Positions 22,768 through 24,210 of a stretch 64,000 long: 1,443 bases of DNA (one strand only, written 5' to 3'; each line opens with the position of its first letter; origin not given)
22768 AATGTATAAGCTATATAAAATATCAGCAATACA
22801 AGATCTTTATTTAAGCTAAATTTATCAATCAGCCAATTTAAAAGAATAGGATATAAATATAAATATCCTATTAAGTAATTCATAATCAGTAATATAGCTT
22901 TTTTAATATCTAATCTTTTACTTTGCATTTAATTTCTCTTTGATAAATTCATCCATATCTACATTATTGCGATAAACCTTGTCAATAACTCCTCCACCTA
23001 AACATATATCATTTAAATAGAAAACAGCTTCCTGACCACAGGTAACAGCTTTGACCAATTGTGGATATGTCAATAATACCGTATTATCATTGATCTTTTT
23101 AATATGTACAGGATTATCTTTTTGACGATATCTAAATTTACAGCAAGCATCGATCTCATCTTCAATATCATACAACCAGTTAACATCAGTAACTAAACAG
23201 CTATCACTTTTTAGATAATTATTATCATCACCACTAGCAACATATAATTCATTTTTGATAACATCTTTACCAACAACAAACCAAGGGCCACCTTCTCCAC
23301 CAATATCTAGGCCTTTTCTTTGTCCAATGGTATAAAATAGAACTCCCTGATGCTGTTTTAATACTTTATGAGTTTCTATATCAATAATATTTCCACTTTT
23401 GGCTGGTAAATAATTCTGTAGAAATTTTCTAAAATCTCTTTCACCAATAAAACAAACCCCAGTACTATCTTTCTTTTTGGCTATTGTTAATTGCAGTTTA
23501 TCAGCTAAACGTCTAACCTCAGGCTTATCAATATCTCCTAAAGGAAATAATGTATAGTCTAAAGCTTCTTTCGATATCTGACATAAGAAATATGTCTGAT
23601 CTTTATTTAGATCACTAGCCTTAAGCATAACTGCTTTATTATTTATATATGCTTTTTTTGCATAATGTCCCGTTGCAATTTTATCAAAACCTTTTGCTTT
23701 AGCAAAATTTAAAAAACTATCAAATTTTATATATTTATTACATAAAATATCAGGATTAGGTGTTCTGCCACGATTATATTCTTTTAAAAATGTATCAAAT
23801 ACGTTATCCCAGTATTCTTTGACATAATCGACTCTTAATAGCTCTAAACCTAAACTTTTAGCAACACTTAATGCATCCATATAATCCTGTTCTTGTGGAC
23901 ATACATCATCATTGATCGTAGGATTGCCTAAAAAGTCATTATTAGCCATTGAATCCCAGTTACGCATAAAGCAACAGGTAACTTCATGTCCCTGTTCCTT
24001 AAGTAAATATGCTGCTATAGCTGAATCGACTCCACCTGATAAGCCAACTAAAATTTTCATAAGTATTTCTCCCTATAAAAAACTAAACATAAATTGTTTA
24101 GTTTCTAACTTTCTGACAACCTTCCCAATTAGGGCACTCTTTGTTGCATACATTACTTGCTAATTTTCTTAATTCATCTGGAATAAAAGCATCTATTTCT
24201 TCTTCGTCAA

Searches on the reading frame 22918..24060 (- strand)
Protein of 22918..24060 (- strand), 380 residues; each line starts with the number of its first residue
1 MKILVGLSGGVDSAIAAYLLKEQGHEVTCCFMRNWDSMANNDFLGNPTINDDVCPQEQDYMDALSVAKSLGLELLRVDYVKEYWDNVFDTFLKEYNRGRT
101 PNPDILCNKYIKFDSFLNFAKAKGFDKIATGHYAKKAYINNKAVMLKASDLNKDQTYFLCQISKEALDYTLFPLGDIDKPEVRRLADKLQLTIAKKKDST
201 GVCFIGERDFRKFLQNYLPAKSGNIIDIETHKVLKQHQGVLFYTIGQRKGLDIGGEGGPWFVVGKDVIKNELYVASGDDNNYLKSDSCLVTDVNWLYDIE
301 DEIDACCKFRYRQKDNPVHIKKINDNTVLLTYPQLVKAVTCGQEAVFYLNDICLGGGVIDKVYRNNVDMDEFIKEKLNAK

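Call 44: find_encoding_contigs(protein=window:22918-24060:-, flank=10000, max_places=1)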
Protein window:22918-24060:- (380 aa): 23 contigs read that carry it; 1 place shown.
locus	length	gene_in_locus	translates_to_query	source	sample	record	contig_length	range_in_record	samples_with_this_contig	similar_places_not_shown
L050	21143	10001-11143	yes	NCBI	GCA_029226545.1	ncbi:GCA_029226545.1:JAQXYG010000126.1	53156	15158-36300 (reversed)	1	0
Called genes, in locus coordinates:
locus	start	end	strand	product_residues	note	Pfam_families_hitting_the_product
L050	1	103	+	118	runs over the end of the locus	PF00453:Ribosomal_L20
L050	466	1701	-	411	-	PF02388:FemAB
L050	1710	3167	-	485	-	PF00749:tRNA-synt_1c, PF19269:Anticodon_2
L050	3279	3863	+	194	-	PF01725:Ham1p_like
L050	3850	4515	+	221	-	PF07314:Lit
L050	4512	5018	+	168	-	PF00588:SpoU_methylase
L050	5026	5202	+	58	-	-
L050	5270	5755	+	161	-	PF01042:Ribonuc_L-PSP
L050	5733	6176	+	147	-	PF06338:ComK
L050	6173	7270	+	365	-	PF02646:RmuC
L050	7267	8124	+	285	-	PF02588:YitT_membrane, PF10035:DUF2179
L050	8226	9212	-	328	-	PF00579:tRNA-synt_1b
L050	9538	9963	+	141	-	PF00462:Glutaredoxin (weak), PF03960:ArsC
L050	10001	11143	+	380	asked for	PF02540:NAD_synthase (faint), PF03054:tRNA_Me_trans, PF20259:tRNA_Me_trans_M, PF20258:tRNA_Me_trans_C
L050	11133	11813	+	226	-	PF02517:Rce1-like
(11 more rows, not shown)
